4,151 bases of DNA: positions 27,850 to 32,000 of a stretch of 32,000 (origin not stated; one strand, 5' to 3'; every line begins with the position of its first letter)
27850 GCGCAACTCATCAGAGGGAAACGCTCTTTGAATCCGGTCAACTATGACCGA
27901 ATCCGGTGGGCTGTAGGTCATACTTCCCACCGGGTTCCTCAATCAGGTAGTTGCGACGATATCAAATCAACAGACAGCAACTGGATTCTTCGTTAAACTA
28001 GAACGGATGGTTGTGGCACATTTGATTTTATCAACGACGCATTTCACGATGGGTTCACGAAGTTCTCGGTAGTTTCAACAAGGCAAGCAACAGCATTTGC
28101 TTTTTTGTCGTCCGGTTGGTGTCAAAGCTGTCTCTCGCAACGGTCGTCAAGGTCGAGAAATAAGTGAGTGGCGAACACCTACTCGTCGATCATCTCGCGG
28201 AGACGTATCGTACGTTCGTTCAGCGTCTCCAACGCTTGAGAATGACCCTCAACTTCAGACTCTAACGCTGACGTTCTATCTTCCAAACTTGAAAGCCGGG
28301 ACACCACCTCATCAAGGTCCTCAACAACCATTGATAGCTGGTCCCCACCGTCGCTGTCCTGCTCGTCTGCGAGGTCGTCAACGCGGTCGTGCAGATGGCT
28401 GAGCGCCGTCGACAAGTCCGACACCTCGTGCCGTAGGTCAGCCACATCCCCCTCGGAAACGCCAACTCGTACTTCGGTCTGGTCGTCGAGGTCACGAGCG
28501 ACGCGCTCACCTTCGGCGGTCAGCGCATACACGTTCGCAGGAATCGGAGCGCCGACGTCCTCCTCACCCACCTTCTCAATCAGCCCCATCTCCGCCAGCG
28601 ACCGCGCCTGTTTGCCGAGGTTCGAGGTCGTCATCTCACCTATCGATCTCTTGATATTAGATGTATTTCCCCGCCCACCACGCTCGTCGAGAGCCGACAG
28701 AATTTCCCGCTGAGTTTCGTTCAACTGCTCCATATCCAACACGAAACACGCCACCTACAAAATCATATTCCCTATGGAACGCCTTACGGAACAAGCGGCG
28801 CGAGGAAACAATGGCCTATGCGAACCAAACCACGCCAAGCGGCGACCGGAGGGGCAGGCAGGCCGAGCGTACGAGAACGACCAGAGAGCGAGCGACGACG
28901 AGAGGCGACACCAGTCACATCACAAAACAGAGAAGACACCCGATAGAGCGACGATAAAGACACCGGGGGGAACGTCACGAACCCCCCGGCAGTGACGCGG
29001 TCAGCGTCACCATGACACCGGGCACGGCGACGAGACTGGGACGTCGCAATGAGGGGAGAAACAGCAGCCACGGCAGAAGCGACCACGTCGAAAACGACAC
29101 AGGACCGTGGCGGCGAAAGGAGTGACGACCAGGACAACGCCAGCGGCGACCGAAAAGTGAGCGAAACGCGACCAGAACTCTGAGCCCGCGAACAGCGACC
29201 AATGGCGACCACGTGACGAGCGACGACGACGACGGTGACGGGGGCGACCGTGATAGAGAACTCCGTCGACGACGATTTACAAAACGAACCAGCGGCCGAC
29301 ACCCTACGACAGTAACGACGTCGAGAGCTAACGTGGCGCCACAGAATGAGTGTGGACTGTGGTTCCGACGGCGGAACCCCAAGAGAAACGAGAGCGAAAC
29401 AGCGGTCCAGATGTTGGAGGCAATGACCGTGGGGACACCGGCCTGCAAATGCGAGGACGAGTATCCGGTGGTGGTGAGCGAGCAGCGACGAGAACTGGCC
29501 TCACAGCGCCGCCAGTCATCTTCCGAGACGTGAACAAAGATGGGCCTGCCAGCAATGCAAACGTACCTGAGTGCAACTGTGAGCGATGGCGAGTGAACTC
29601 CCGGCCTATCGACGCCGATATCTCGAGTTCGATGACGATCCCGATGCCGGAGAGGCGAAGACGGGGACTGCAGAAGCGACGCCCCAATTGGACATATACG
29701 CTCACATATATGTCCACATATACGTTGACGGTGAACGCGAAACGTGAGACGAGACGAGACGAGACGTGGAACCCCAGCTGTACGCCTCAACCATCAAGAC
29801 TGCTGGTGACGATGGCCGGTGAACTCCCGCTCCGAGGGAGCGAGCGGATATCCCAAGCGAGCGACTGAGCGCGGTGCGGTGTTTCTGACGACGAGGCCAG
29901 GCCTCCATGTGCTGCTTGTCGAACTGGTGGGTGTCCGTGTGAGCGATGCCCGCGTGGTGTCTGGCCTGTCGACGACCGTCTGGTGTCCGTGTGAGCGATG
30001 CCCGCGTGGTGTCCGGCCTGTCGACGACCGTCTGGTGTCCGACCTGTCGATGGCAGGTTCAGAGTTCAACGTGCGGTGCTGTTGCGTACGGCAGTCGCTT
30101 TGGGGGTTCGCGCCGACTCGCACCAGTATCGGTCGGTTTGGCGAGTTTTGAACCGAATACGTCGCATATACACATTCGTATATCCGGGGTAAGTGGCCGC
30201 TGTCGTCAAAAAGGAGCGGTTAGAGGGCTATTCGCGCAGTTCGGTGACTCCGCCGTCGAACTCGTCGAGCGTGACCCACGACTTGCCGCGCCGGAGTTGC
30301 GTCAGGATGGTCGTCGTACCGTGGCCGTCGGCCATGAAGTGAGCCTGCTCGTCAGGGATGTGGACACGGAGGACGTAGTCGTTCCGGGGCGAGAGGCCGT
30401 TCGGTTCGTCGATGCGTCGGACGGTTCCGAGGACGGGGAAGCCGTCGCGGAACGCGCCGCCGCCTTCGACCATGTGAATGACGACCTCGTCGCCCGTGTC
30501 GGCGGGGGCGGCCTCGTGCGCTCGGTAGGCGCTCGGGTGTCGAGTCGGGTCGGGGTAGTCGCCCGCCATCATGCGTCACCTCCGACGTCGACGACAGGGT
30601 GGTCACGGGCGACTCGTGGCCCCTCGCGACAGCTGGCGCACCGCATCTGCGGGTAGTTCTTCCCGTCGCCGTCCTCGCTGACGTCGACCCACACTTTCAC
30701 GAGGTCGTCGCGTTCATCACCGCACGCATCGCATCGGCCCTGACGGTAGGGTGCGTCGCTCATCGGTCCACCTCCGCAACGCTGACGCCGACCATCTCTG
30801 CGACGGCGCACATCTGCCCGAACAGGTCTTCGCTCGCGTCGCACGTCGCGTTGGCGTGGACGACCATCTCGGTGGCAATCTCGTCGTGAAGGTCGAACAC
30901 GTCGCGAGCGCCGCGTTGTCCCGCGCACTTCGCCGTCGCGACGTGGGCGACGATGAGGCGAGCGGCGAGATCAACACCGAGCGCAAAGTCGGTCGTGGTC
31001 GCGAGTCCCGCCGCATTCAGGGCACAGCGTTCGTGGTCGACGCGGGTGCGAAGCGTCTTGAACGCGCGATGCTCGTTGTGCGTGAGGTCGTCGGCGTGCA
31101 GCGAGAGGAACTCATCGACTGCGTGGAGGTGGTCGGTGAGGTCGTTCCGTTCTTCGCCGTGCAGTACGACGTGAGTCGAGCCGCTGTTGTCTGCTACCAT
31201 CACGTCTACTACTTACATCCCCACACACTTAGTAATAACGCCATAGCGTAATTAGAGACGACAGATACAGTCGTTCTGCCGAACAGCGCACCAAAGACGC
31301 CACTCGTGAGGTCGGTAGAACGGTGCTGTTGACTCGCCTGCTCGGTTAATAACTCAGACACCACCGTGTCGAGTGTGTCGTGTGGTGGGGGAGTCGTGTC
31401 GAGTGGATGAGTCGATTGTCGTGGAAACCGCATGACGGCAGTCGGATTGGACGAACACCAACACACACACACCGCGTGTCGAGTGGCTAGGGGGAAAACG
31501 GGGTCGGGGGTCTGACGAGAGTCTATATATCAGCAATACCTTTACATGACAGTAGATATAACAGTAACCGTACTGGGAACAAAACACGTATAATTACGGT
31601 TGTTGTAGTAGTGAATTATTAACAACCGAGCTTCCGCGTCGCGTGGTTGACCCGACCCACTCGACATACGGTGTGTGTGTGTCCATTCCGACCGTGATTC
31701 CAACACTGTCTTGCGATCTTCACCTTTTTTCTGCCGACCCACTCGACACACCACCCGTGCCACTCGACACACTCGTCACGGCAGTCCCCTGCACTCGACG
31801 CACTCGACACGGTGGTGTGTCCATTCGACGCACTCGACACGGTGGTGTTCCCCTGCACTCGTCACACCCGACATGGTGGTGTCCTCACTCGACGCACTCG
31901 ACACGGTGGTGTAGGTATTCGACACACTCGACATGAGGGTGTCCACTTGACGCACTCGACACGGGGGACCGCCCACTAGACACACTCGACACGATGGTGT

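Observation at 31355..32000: Inverted arrays of a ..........-type repeat flanking a 36% GC core: candidate iteron origin or centromere with no adjacent orc gene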

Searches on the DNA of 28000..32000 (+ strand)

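Call 9: search_dna_similar(query=window:28000-32000:+, collection=plasmids, mode=near)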
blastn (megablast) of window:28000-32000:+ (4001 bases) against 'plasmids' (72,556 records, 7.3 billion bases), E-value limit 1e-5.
Records with a match: 1; places in all: 2; records where one place covers at least 80% of the query: 1.
Best place of each record, by identity: 90-95% 1.
By first word of the organism name: Haloferax 1.
By predicted mobility (MOB-suite, as given by PLSDB): non-mobilizable 1.
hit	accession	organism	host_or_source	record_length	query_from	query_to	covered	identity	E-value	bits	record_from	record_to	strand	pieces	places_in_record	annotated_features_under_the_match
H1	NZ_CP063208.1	Haloferax gibbonsii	cultured ...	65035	166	3907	94%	94.6%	0e+0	5792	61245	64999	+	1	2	chromosome segregation protein | hypothetical protein (x3)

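Call 10: search_dna_similar(query=window:28000-32000:+, collection=phages, mode=near)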
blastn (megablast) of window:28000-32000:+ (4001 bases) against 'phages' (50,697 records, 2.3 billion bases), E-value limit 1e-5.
No match.

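Call 39: search_dna_similar(query=window:31330-32000:+, collection=plasmids, mode=distant, max_rows=20)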
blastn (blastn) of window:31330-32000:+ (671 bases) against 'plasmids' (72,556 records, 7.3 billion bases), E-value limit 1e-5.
Records with a match: 1; places in all: 2; records where one place covers at least 80% of the query: 1.
Best place of each record, by identity: 80-90% 1.
By first word of the organism name: Haloferax 1.
By predicted mobility (MOB-suite, as given by PLSDB): non-mobilizable 1.
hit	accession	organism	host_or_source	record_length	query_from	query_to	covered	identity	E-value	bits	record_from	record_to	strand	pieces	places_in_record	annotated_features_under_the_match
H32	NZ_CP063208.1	Haloferax gibbonsii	cultured ...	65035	1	671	100%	88.7%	0e+0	934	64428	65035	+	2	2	none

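Call 43: search_rna_families(source=window, start=31000, end=32000, threshold=evalue, max_evalue=1)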
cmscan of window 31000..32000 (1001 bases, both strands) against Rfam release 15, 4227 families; matches with E-value up to 1: 0.
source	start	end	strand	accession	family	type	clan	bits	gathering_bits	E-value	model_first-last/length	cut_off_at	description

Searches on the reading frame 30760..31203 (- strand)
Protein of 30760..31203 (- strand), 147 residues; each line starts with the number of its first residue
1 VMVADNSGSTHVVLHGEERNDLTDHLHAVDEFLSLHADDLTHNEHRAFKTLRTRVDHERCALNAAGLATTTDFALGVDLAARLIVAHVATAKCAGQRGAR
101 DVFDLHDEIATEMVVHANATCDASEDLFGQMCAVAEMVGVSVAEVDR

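Call 15: search_protein_families(library=pfam, proteins=[window:30760-31203:-], max_evalue=0.01)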
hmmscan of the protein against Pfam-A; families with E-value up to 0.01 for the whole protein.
window:30760-31203:- (147 aa): 0 families

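Call 16: search_protein_families(library=ncbifam, proteins=[window:30760-31203:-], max_evalue=0.01)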
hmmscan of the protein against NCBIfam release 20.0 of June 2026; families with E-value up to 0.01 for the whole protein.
window:30760-31203:- (147 aa): 0 families

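Call 17: find_encoding_contigs(protein=window:30760-31203:-, flank=10000, max_places=10)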
Protein window:30760-31203:- (147 aa): no gene with exactly this product is on record in the collection.

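Call 18: find_encoding_contigs(protein=window:30760-31200:-, flank=10000, max_places=10)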
Protein window:30760-31200:- (146 aa): 23 contigs read that carry it; 10 places shown.
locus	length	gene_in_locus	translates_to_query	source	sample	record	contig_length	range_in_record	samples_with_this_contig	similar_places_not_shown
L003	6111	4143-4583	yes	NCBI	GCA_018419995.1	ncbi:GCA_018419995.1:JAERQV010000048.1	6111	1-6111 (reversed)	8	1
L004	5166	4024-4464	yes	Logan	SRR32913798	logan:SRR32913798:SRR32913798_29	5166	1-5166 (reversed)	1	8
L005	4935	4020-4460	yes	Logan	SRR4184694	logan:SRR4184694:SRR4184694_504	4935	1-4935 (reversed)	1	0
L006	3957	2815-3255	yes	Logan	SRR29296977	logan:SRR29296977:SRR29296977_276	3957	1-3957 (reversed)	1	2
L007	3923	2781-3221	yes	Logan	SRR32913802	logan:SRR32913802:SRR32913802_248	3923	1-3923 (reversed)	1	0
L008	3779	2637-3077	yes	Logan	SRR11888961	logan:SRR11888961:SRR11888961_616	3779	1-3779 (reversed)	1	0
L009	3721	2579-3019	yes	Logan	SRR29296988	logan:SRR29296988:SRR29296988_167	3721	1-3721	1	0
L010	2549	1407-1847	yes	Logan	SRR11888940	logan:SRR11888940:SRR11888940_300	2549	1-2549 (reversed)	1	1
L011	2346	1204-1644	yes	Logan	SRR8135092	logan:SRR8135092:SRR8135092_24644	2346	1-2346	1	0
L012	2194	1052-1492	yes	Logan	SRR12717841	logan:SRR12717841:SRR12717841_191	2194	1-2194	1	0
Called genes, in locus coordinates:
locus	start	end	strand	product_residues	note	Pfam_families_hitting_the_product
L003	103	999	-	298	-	-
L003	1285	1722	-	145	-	-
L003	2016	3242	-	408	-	PF01637:ATPase_2 (weak), PF13191:AAA_16, PF13401:AAA_22, PF22703:Cdc6_lid, PF09079:WHD_Cdc6 (faint)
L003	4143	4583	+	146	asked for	-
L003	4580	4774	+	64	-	-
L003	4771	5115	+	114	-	-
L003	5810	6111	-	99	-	?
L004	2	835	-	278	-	?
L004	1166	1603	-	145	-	-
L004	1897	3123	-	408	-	PF01637:ATPase_2 (weak), PF13191:AAA_16, PF13401:AAA_22, PF22703:Cdc6_lid, PF09079:WHD_Cdc6 (faint)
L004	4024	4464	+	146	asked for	-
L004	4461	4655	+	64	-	-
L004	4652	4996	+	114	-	-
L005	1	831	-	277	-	?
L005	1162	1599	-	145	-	-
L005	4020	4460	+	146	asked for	-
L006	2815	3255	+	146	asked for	-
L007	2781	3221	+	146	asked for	-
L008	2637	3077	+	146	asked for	-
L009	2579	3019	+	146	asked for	-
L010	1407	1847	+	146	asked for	-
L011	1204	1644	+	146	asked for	-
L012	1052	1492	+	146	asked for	-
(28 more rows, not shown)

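Call 26: find_related_loci(query=L003:2016-3242:-, collection=genome_contigs, flank=3000)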
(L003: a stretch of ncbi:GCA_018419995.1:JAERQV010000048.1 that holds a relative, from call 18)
Query L003:2016-3242:- (408 aa) in genome_contigs; peptide patterns used: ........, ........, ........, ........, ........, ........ (x = any residue, [..] = any of these).
75 stretches matched a pattern; 1 encode a relative of the query (tblastn E <= 1e-3); 1 distinct loci.
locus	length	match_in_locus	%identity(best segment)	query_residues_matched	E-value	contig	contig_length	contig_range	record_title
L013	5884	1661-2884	100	1-408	0e+0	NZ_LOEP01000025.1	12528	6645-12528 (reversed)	Haloferax sp. Q22 scaffold25, whole genome shotgun sequence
